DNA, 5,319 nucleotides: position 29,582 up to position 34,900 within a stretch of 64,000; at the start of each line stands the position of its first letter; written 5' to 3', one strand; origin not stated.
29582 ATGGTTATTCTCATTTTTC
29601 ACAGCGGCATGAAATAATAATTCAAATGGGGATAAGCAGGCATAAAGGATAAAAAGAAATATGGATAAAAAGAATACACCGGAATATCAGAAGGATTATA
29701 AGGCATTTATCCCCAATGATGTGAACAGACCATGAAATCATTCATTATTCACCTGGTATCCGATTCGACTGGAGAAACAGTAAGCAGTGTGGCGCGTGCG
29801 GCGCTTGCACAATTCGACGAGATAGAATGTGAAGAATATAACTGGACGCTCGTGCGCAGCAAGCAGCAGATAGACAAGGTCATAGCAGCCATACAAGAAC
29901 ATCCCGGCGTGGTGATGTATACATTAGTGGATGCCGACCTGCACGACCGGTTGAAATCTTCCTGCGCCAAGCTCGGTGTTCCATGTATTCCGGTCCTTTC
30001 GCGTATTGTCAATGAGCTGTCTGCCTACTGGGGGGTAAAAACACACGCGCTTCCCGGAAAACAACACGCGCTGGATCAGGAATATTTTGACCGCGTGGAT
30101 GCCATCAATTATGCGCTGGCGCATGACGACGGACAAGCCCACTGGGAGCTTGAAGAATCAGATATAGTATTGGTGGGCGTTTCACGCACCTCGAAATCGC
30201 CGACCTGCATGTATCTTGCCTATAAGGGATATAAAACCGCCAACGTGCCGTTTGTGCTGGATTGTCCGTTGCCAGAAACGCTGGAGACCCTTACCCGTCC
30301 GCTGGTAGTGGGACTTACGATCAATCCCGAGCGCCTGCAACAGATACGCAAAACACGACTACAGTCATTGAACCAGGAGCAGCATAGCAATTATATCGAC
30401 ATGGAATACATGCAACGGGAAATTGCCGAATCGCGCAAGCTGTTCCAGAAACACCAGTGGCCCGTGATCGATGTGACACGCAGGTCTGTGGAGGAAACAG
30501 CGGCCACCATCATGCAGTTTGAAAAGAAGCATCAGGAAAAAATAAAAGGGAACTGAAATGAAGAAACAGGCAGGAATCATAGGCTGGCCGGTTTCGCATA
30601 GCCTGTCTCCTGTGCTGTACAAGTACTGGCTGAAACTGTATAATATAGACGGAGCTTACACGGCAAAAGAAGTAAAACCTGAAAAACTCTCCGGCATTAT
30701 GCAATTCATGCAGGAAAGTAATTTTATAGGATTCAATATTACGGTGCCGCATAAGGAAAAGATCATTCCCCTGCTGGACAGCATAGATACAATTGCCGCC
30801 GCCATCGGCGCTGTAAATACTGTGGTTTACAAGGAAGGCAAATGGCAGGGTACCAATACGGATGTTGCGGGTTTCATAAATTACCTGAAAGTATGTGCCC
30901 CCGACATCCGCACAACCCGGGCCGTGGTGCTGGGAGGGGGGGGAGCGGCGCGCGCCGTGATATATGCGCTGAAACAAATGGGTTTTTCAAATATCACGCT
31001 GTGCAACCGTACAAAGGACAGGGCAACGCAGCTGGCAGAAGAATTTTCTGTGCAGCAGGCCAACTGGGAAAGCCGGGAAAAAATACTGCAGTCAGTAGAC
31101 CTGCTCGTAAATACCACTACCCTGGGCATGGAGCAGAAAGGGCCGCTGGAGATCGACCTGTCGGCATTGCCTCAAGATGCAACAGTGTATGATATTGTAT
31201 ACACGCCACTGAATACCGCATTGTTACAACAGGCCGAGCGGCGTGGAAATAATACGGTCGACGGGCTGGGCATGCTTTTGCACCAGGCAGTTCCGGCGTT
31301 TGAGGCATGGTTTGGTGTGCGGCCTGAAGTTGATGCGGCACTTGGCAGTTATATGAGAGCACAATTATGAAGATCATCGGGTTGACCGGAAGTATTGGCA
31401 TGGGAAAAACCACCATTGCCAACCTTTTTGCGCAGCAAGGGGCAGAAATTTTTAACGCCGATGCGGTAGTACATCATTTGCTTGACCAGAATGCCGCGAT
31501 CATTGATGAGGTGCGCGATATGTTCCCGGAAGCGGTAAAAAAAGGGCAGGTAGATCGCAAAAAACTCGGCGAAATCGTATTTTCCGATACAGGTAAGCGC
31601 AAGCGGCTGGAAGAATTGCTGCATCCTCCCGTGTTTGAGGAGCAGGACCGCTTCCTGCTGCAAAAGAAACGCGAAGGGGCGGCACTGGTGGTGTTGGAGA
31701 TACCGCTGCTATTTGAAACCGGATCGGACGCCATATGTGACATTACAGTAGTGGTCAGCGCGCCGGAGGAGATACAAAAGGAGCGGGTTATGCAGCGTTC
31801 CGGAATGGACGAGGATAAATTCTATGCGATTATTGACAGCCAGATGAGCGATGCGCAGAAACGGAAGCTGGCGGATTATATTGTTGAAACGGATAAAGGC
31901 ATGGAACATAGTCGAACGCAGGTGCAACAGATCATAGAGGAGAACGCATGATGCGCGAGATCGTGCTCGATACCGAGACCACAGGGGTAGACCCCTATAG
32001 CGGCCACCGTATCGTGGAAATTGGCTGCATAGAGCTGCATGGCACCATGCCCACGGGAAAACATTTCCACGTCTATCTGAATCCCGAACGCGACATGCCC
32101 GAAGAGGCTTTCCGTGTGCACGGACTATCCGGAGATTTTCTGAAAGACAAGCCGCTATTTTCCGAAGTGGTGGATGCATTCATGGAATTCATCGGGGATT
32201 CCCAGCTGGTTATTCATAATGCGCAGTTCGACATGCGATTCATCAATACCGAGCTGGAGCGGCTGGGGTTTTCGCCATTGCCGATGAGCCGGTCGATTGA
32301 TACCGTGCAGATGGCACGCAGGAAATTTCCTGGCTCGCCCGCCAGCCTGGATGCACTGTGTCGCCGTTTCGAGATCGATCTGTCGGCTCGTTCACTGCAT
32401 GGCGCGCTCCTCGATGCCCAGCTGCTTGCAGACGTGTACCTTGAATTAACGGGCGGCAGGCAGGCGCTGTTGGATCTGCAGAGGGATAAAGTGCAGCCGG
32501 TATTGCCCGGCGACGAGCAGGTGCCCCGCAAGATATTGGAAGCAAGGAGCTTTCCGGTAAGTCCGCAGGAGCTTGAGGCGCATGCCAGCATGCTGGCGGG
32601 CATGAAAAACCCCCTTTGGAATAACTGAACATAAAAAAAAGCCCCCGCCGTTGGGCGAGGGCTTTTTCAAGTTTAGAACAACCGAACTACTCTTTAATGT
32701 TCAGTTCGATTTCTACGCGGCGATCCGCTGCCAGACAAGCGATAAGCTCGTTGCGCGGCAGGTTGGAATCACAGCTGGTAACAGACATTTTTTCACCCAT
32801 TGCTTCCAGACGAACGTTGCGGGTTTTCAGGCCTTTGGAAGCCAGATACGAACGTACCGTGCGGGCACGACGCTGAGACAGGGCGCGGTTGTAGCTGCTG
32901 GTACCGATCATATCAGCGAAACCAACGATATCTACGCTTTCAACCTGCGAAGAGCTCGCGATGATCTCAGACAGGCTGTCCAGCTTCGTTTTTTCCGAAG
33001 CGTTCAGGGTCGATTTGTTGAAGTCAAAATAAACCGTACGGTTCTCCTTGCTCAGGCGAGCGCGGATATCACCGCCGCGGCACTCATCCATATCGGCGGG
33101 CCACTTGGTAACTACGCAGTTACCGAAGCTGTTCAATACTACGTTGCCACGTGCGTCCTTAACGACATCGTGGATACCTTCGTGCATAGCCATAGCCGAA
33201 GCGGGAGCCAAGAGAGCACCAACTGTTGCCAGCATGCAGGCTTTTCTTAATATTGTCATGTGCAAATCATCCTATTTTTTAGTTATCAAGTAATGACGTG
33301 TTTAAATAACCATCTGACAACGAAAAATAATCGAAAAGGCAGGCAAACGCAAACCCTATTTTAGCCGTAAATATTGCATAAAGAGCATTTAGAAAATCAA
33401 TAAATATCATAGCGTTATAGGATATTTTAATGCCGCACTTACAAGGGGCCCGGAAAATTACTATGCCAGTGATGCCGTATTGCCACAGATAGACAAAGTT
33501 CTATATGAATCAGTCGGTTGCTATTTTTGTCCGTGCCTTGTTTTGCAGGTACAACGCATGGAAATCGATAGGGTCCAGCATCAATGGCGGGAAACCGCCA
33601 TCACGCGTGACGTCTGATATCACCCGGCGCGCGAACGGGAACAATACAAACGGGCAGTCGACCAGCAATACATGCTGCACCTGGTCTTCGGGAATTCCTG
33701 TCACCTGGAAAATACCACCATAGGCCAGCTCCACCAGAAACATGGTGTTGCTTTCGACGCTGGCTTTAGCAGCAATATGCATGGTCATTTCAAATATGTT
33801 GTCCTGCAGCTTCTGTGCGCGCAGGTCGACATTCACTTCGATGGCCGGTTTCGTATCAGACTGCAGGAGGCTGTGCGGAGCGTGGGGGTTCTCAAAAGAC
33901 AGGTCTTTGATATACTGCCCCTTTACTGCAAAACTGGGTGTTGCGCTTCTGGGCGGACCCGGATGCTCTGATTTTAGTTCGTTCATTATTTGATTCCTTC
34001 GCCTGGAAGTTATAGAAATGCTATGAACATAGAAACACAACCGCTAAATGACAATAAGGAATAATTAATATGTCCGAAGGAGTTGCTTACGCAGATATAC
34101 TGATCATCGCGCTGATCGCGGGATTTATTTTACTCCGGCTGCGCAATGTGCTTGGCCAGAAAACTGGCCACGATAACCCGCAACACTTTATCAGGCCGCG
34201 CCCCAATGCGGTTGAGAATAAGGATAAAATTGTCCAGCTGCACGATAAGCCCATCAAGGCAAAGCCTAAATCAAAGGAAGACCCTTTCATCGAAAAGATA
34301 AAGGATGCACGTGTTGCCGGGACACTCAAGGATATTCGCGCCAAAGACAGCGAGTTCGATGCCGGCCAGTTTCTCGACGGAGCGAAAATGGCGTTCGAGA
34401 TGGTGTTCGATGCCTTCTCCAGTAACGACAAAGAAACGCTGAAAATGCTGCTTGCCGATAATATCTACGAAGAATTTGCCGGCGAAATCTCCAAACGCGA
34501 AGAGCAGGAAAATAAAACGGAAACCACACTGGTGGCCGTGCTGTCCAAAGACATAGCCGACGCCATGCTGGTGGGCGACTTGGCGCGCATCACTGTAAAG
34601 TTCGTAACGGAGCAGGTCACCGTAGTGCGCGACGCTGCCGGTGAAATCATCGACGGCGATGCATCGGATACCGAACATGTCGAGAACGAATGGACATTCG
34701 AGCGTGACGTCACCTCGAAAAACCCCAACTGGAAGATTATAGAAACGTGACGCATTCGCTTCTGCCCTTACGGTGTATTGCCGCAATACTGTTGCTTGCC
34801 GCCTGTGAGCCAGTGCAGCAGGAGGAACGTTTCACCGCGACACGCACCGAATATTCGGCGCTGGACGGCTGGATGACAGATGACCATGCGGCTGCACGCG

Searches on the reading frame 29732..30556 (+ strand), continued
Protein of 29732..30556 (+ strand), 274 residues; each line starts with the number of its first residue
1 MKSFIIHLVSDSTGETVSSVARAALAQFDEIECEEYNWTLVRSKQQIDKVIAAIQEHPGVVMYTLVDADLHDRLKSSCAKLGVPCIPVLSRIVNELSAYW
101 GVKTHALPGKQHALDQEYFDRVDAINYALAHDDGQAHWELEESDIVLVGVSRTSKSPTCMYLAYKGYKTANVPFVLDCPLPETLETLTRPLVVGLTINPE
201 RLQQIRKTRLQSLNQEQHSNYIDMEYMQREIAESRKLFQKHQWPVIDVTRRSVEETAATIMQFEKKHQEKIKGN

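Call 26: find_encoding_contigs(protein=P0011, flank=3000, max_places=2)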
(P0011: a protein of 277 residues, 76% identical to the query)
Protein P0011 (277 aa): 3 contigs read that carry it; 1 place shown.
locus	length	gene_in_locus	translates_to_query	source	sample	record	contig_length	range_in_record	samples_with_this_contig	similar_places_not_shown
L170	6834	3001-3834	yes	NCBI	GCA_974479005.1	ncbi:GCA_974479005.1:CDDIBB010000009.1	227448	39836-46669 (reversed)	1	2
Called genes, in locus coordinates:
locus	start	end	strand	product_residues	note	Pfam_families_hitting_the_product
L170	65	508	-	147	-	PF03653:UPF0093, PF05425:CopD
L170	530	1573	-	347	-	PF00762:Ferrochelatase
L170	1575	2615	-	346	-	PF01208:URO-D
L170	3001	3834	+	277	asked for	PF03618:Kinase-PPPase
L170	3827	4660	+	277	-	PF08501:Shikimate_dh_N, PF03807:F420_oxidored (faint), PF01488:Shikimate_DH, PF18317:SDH_C (faint)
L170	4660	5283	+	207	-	PF01121:CoaE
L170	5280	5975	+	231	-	PF00929:RNase_T, PF13482:RNase_H_2 (faint)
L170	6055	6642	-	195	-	PF00691:OmpA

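Call 49: search_protein_families(library=ncbifam, proteins=[window:29732-30556:+])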
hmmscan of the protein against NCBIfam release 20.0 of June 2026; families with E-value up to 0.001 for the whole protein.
window:29732-30556:+ (274 aa): 2 families
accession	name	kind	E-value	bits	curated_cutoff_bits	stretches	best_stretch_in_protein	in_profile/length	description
NF003742.0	PRK05339.1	subfamily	2.9e-104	348.5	225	1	2-269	4-268/270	pyruvate, phosphate dikinase/phosphoenolpyruvate synthase regulator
NF049928.1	PEPSynRegPpsR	equivalog_domain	1.3e-53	182.1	350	1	6-263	6-265/272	posphoenolpyruvate synthetase regulatory kinase/phosphorylase PpsR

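Call 81: search_protein_families(library=pfam, proteins=[L029:5825-6421:+], max_evalue=0.00001)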
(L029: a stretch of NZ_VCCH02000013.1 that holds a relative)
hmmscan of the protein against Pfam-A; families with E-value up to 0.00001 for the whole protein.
L029:5825-6421:+ (198 aa): 1 family
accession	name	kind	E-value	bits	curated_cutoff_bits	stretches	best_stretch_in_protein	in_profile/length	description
PF02545.19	Maf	-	2.6e-40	138.6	27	1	4-192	2-186/187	Maf-like protein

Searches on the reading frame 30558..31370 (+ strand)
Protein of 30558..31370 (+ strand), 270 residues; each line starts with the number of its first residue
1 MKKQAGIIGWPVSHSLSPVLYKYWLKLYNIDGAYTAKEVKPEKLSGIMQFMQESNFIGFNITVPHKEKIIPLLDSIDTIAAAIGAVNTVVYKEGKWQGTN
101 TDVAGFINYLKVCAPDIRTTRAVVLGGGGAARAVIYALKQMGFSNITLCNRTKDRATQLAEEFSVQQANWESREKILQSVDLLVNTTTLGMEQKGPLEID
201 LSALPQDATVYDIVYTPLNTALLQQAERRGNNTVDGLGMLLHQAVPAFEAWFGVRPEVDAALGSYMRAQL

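Call 4: search_protein_families(library=pfam, proteins=[window:30558-31370:+])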
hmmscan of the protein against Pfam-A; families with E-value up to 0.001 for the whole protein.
window:30558-31370:+ (270 aa): 5 families
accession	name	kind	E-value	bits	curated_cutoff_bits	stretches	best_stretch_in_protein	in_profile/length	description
PF08501.16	Shikimate_dh_N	-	2.6e-27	95.3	27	1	7-89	1-83/83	Shikimate dehydrogenase substrate binding domain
PF01488.26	Shikimate_DH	-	9.5e-10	39.1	24.3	1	115-187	8-83/138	Shikimate / quinate 5-dehydrogenase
PF18317.6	SDH_C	-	9.1e-09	35.3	25.8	1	236-260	1-25/31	Shikimate 5'-dehydrogenase C-terminal domain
PF03435.24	Sacchrp_dh_NADP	-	0.00021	22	25.1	1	123-187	2-76/129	Saccharopine dehydrogenase NADP binding domain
PF02826.25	2-Hacid_dh_C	-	0.00088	19.1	25.1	0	108-195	25-107/178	D-isomer specific 2-hydroxyacid dehydrogenase, NAD binding domain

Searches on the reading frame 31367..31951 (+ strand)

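Call 4: search_protein_families(library=pfam, proteins=[window:31367-31951:+])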
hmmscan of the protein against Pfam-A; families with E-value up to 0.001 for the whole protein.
window:31367-31951:+ (194 aa): 3 families
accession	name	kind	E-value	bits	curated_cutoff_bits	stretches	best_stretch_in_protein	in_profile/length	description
PF01121.26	CoaE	-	1.4e-46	158.9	27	1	3-179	2-178/180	Dephospho-CoA kinase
PF13671.12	AAA_33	-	7.3e-05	23.5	27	0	6-40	4-39/143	AAA domain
PF13238.12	AAA_18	-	0.0002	22.2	29.4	0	4-152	1-119/128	AAA domain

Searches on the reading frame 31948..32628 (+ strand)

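Call 4: search_protein_families(library=pfam, proteins=[window:31948-32628:+])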
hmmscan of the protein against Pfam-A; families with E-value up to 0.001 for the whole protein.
window:31948-32628:+ (226 aa): 3 families
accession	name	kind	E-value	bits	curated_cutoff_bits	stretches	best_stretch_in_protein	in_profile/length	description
PF00929.31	RNase_T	-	1.2e-39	136.9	24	1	5-164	1-164/164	Exonuclease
PF16473.11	Rv2179c-like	-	3.2e-06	27.4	27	1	4-161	2-170/177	3'-5' exoribonuclease Rv2179c-like domain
PF13482.12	RNase_H_2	-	5.5e-05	23.6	22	1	7-152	3-124/165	RNase_H superfamily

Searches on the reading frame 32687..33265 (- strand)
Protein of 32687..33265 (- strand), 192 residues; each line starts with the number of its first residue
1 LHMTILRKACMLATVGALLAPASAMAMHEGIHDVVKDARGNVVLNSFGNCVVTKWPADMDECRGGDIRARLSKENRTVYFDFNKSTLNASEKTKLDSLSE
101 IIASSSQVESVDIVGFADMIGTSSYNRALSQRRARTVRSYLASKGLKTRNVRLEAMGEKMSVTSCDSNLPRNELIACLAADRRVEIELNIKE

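Call 81: search_protein_families(library=pfam, proteins=[window:32687-33265:-], max_evalue=0.00001)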
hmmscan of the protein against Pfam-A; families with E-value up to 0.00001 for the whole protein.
window:32687-33265:- (192 aa): 1 family
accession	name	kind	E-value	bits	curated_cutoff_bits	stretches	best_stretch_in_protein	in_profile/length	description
PF00691.25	OmpA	-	6e-20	71.9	27.2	1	79-168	1-91/98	OmpA family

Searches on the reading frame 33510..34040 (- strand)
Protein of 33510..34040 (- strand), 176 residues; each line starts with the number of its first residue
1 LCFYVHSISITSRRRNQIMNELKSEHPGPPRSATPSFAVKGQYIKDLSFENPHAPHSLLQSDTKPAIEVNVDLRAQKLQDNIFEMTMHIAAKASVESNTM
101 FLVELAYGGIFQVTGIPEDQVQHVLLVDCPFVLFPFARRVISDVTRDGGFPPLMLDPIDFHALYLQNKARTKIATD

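Call 81: search_protein_families(library=pfam, proteins=[window:33510-34040:-], max_evalue=0.00001)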
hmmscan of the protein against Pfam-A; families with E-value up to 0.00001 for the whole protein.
window:33510-34040:- (176 aa): 1 family
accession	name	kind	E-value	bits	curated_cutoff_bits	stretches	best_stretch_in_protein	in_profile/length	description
PF02556.19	SecB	-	1.6e-54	184.1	26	1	33-170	4-140/141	Preprotein translocase subunit SecB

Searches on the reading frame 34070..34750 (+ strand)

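Call 81: search_protein_families(library=pfam, proteins=[window:34070-34750:+], max_evalue=0.00001)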
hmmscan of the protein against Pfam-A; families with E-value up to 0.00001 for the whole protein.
window:34070-34750:+ (226 aa): 1 family
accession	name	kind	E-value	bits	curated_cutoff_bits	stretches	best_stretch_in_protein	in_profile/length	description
PF04280.21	Tim44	-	2.1e-41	141.9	29.6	1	83-226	2-145/147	Tim44-like domain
